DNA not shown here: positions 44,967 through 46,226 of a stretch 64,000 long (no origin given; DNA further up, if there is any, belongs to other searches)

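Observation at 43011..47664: Arn-like module for a lipid-linked amino sugar: SDR, aminotransferase, membrane-anchored GT2, plus WbpB/WbpD-like oxidoreductase and acetyltransferase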

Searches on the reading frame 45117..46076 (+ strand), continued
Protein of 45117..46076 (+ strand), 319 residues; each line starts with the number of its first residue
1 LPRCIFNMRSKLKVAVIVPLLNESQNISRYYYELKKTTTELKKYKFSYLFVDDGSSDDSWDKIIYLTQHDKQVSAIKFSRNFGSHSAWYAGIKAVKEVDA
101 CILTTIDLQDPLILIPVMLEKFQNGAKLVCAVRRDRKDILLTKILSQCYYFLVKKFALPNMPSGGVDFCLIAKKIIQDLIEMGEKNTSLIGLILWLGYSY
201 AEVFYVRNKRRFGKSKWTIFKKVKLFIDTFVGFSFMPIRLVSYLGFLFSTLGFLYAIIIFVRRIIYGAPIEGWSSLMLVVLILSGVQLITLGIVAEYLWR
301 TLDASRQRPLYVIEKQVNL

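Call 69: search_protein_families(library=pfam, proteins=[L007:1249-2796:+, L007:2804-4546:+, L014:1411-2925:+, L024:70-1707:+], max_evalue=1)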
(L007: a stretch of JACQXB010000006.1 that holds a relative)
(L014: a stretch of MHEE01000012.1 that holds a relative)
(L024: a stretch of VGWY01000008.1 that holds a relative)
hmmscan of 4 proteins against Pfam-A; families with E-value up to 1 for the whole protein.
L007:1249-2796:+ (515 aa): 7 families
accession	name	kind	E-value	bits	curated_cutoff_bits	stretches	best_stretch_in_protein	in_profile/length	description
PF07719.23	TPR_2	-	0.0009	19.6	27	1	461-493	2-34/34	Tetratricopeptide repeat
PF12895.13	ANAPC3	-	0.0054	17.4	27.2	1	441-488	4-50/82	Anaphase-promoting complex, cyclosome, subunit 3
PF00515.34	TPR_1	-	0.0068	16.6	27.8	1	463-493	4-34/34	Tetratricopeptide repeat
PF13174.12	TPR_6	-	0.034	15.2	26.3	1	465-492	5-32/33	Tetratricopeptide repeat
PF13432.12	TPR_16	-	0.067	14.1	32.7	1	465-493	2-30/65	Tetratricopeptide repeat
PF07720.18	TPR_3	-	0.094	13.3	20.7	1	462-486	3-27/34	Tetratricopeptide repeat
PF13414.12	TPR_11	-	0.23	11.6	26.8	1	467-486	1-20/42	TPR repeat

L007:2804-4546:+ (580 aa): 1 family
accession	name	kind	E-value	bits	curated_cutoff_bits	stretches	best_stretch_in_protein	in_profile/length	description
PF09913.15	DUF2142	-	0.95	8.6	30.1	1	94-226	135-265/395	Predicted membrane protein (DUF2142)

L014:1411-2925:+ (504 aa): 9 families
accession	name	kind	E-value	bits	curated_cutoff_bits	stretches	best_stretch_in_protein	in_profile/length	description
PF00515.34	TPR_1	-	0.00045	20.4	27.8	1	453-485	2-34/34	Tetratricopeptide repeat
PF07719.23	TPR_2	-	0.00046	20.5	27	1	452-485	1-34/34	Tetratricopeptide repeat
PF13432.12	TPR_16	-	0.001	19.9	32.7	1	457-488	2-33/65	Tetratricopeptide repeat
PF07720.18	TPR_3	-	0.0015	19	20.7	1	452-479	1-28/34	Tetratricopeptide repeat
PF13414.12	TPR_11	-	0.022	14.9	26.8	1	459-485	1-27/42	TPR repeat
PF13428.12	TPR_14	-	0.062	14.5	23.5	1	454-494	3-43/44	Tetratricopeptide repeat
PF13174.12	TPR_6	-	0.07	14.3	26.3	1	458-484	6-32/33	Tetratricopeptide repeat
PF14559.12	TPR_19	-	0.23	12.3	25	1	464-493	3-32/68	Tetratricopeptide repeat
PF10101.14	DUF2339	-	0.35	10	33.6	1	2-273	341-602/659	Predicted membrane protein (DUF2339)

L024:70-1707:+ (545 aa): 4 families
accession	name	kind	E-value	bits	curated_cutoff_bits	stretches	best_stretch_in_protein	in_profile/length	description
PF07719.23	TPR_2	-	0.016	15.7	27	1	490-521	2-33/34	Tetratricopeptide repeat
PF00515.34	TPR_1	-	0.018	15.3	27.8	1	491-521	3-33/34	Tetratricopeptide repeat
PF07720.18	TPR_3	-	0.041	14.5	20.7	1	494-515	6-27/34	Tetratricopeptide repeat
PF13424.12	TPR_12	-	0.14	12.9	30.1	1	490-518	46-74/77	Tetratricopeptide repeat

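Call 74: search_protein_families(library=pfam, proteins=[L006:2574-4478:-, L006:160-2049:-, L043:2777-4720:-, L020:10918-14958:+, L025:4825-7335:+, L039:10851-13565:+, L024:4748-6316:+, L010:8176-9852:+, L072:2922-4355:+], max_evalue=0.01)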
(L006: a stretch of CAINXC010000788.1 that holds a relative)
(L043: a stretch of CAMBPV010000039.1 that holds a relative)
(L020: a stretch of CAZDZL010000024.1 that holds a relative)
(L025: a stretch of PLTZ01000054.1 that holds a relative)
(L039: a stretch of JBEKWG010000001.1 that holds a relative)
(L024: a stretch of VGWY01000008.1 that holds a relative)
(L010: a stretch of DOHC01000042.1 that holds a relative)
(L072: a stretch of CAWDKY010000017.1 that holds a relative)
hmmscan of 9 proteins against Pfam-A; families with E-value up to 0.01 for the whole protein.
L006:2574-4478:- (634 aa): 0 families

L006:160-2049:- (629 aa): 0 families

L043:2777-4720:- (647 aa): 0 families

L020:10918-14958:+ (1346 aa): 1 family
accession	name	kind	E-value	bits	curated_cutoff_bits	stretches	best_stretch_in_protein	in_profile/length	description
PF09586.16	YfhO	-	3.1e-05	23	28.5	1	764-806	787-829/835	Bacterial membrane protein YfhO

L025:4825-7335:+ (836 aa): 1 family
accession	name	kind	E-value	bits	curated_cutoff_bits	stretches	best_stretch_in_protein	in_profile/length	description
PF09586.16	YfhO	-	5.1e-08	32.2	28.5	1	767-808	785-826/835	Bacterial membrane protein YfhO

L039:10851-13565:+ (904 aa): 1 family
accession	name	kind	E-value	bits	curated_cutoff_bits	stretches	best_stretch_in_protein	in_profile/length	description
PF09586.16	YfhO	-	4.5e-06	25.8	28.5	1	828-871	786-829/835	Bacterial membrane protein YfhO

L024:4748-6316:+ (522 aa): 1 family
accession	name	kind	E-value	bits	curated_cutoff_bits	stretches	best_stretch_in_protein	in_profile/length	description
PF13432.12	TPR_16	-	0.00064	20.6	32.7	1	422-462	21-61/65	Tetratricopeptide repeat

L010:8176-9852:+ (558 aa): 1 family
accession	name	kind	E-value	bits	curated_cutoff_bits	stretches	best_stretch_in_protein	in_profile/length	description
PF13231.12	PMT_2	-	1.3e-10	42.1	26.1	1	127-277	5-158/160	Dolichyl-phosphate-mannose-protein mannosyltransferase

L072:2922-4355:+ (477 aa): 1 family
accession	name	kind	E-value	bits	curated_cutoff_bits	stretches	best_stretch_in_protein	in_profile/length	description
PF03062.24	MBOAT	-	1.5e-23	84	27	1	152-369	80-317/337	MBOAT, membrane-bound O-acyltransferase family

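Call 76: search_solved_structures(query=L007:6306-7415:+, max_evalue=1e-30)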
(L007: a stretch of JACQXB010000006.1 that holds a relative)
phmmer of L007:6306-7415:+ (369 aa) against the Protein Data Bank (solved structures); distinct sequences matched with E-value up to 1e-30: 47.
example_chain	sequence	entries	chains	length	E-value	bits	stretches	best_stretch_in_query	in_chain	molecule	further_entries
7b0d_A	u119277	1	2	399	2.5e-124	418.3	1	4-366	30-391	Glutamine--scyllo-inositol transaminase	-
3frk_A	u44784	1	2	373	2.2e-111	375.7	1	11-363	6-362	QdtB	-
7n63_A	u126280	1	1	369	6.3e-99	334.7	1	6-366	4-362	Putative aminotransferase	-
2oga_A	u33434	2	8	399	1.4e-95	323.7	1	3-366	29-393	Transaminase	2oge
5u1z_A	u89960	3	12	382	2.6e-84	286.7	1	27-363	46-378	Putative aminotransferase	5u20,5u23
5u21_A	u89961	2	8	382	1.6e-83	284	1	27-363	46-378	Putative aminotransferase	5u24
3uwc_A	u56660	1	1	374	1.8e-74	254.2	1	14-369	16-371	Nucleotide-sugar aminotransferase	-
3nyu_A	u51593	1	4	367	4e-73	249.8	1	4-362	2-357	Aminotransferase WbpE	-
3nu7_A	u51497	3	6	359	5.2e-73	249.5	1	4-361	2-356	Aminotransferase WbpE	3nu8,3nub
3nys_A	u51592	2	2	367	2.7e-72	247.1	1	4-362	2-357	Aminotransferase WbpE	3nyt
8e75_A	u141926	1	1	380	9.6e-72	245.3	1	5-360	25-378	DegT/DnrJ/EryC1/StrS aminotransferase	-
8e77_A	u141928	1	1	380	9.6e-72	245.3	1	5-360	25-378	DegT/DnrJ/EryC1/StrS aminotransferase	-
4qgr_A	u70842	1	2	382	3.8e-64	220.3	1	6-369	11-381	DegT/DnrJ/EryC1/StrS aminotransferase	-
7b0m_AAA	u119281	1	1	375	2.7e-59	204.3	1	16-345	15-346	Sugar aminotransferase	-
3bn1_A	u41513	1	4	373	6.3e-59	203.1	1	25-363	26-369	Perosamine synthetase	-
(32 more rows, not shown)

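Call 78: find_encoding_contigs(protein=P0007, flank=9000, max_places=1)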
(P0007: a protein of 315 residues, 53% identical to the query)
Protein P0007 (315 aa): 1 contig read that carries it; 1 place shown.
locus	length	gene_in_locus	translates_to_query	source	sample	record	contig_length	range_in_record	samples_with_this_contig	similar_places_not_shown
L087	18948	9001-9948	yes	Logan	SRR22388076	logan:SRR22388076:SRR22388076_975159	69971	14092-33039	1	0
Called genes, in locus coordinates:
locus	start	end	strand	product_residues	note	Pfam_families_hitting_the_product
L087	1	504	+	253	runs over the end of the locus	PF13489:Methyltransf_23, PF01728:FtsJ, PF07021:MetW, PF13847:Methyltransf_31, PF08241:Methyltransf_11, PF08242:Methyltransf_12, PF13649:Methyltransf_25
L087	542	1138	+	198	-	PF13489:Methyltransf_23, PF00891:Methyltransf_2 (weak), PF05401:NodS (weak), PF05175:MTS (weak), PF13847:Methyltransf_31, PF08241:Methyltransf_11, PF08242:Methyltransf_12, PF13649:Methyltransf_25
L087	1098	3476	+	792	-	PF13231:PMT_2 (weak)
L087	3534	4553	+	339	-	PF01408:GFO_IDH_MocA, PF02894:GFO_IDH_MocA_C, PF22725:GFO_IDH_MocA_C3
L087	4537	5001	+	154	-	PF25084:LbH_EIF2B (weak), PF25087:GMPPB_C (faint), PF00132:Hexapep, PF14602:Hexapep_2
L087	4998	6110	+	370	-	PF01041:DegT_DnrJ_EryC1, PF00266:Aminotran_5 (weak)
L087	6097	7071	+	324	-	PF01073:3Beta_HSD, PF01370:Epimerase, PF02719:Polysacc_synt_2, PF04321:RmlD_sub_bind, PF07993:NAD_binding_4, PF08659:KR (faint), PF13460:NAD_binding_10, PF16363:GDP_Man_Dehyd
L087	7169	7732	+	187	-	PF25087:GMPPB_C (weak), PF25084:LbH_EIF2B (weak), PF00132:Hexapep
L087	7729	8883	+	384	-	PF01041:DegT_DnrJ_EryC1, PF01053:Cys_Met_Meta_PP (weak), PF00155:Aminotran_1_2, PF01212:Beta_elim_lyase (faint)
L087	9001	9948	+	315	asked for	PF00535:Glycos_transf_2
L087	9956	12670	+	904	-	PF00754:F5_F8_type_C, PF22633:F5_F8_type_C_2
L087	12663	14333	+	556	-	PF13231:PMT_2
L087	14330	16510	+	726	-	PF02366:PMT (weak), PF13231:PMT_2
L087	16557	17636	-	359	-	PF00155:Aminotran_1_2 (weak), PF01041:DegT_DnrJ_EryC1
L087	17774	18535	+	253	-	PF01739:CheR (faint), PF01209:Ubie_methyltran (faint), PF03848:TehB (weak), PF13489:Methyltransf_23 (weak), PF13847:Methyltransf_31, PF08241:Methyltransf_11, PF08242:Methyltransf_12, PF13649:Methyltransf_25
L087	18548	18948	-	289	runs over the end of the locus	PF00535:Glycos_transf_2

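Call 79: find_encoding_contigs(protein=P0018, flank=9000, max_places=1)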
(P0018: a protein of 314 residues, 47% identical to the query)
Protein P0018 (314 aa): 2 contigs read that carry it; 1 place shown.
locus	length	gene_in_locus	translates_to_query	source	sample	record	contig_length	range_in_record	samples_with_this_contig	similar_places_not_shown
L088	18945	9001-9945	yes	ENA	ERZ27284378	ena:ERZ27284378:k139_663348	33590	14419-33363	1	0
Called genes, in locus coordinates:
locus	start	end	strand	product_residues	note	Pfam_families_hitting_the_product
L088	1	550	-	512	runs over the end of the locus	-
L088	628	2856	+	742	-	PF13231:PMT_2 (weak)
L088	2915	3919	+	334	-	PF01408:GFO_IDH_MocA, PF02894:GFO_IDH_MocA_C, PF22725:GFO_IDH_MocA_C3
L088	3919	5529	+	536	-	PF25084:LbH_EIF2B (faint), PF25087:GMPPB_C (faint), PF00132:Hexapep, PF14602:Hexapep_2 (weak), PF00266:Aminotran_5 (weak), PF01041:DegT_DnrJ_EryC1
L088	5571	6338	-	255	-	-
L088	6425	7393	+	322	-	PF01073:3Beta_HSD, PF01370:Epimerase, PF02719:Polysacc_synt_2, PF03435:Sacchrp_dh_NADP (weak), PF04321:RmlD_sub_bind, PF07993:NAD_binding_4, PF13460:NAD_binding_10, PF16363:GDP_Man_Dehyd, +1 more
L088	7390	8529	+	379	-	PF01041:DegT_DnrJ_EryC1, PF01053:Cys_Met_Meta_PP, PF00155:Aminotran_1_2, PF01212:Beta_elim_lyase (weak)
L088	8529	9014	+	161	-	PF00132:Hexapep, PF14602:Hexapep_2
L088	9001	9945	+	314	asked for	PF00535:Glycos_transf_2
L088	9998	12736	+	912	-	PF00754:F5_F8_type_C, PF22633:F5_F8_type_C_2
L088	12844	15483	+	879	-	PF00754:F5_F8_type_C, PF22633:F5_F8_type_C_2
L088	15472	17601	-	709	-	PF02366:PMT, PF13231:PMT_2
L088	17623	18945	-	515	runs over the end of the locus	?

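Call 80: find_encoding_contigs(protein=P0024, flank=9000, max_places=1)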
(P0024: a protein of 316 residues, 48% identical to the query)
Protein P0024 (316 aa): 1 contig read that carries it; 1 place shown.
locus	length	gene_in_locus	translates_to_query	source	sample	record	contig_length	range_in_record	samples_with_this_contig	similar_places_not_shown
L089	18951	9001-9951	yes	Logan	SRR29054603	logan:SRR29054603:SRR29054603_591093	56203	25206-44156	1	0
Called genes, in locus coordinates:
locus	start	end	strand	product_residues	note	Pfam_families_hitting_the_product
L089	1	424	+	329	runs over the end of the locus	PF00535:Glycos_transf_2, PF10111:Glyco_tranf_2_2, PF13641:Glyco_tranf_2_3, PF13632:Glyco_trans_2_3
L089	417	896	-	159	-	PF18915:DUF5667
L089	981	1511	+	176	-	PF00891:Methyltransf_2, PF13489:Methyltransf_23, PF13847:Methyltransf_31, PF13649:Methyltransf_25, PF08241:Methyltransf_11, PF08242:Methyltransf_12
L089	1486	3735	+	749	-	PF13231:PMT_2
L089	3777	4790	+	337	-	PF01408:GFO_IDH_MocA, PF02894:GFO_IDH_MocA_C, PF22725:GFO_IDH_MocA_C3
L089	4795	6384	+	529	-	PF25084:LbH_EIF2B (weak), PF25087:GMPPB_C (faint), PF00132:Hexapep (weak), PF14602:Hexapep_2 (faint), PF00132:Hexapep, PF00266:Aminotran_5 (weak), PF00155:Aminotran_1_2, PF01041:DegT_DnrJ_EryC1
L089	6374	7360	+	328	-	PF01073:3Beta_HSD, PF01370:Epimerase, PF02719:Polysacc_synt_2, PF04321:RmlD_sub_bind, PF05368:NmrA, PF16363:GDP_Man_Dehyd, PF13460:NAD_binding_10, PF07993:NAD_binding_4 (weak), +1 more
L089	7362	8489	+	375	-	PF01041:DegT_DnrJ_EryC1, PF00155:Aminotran_1_2 (weak), PF00266:Aminotran_5 (weak), PF01053:Cys_Met_Meta_PP, PF01212:Beta_elim_lyase (weak)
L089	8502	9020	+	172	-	PF21711:DCTN5 (faint), PF00132:Hexapep, PF14602:Hexapep_2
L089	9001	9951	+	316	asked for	PF00535:Glycos_transf_2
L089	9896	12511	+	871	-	PF00754:F5_F8_type_C, PF22633:F5_F8_type_C_2 (weak)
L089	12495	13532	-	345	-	PF00535:Glycos_transf_2, PF13641:Glyco_tranf_2_3 (faint)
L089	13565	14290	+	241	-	PF00132:Hexapep (weak), PF14602:Hexapep_2 (faint), PF25084:LbH_EIF2B (faint), PF25087:GMPPB_C (weak), PF00132:Hexapep (weak)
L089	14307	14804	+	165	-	PF00132:Hexapep, PF14602:Hexapep_2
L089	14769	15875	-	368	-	PF02350:Epimerase_2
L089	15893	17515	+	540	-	-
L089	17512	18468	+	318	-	PF13641:Glyco_tranf_2_3, PF00535:Glycos_transf_2, PF13632:Glyco_trans_2_3 (faint)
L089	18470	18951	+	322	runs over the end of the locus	PF00535:Glycos_transf_2, PF13641:Glyco_tranf_2_3 (weak)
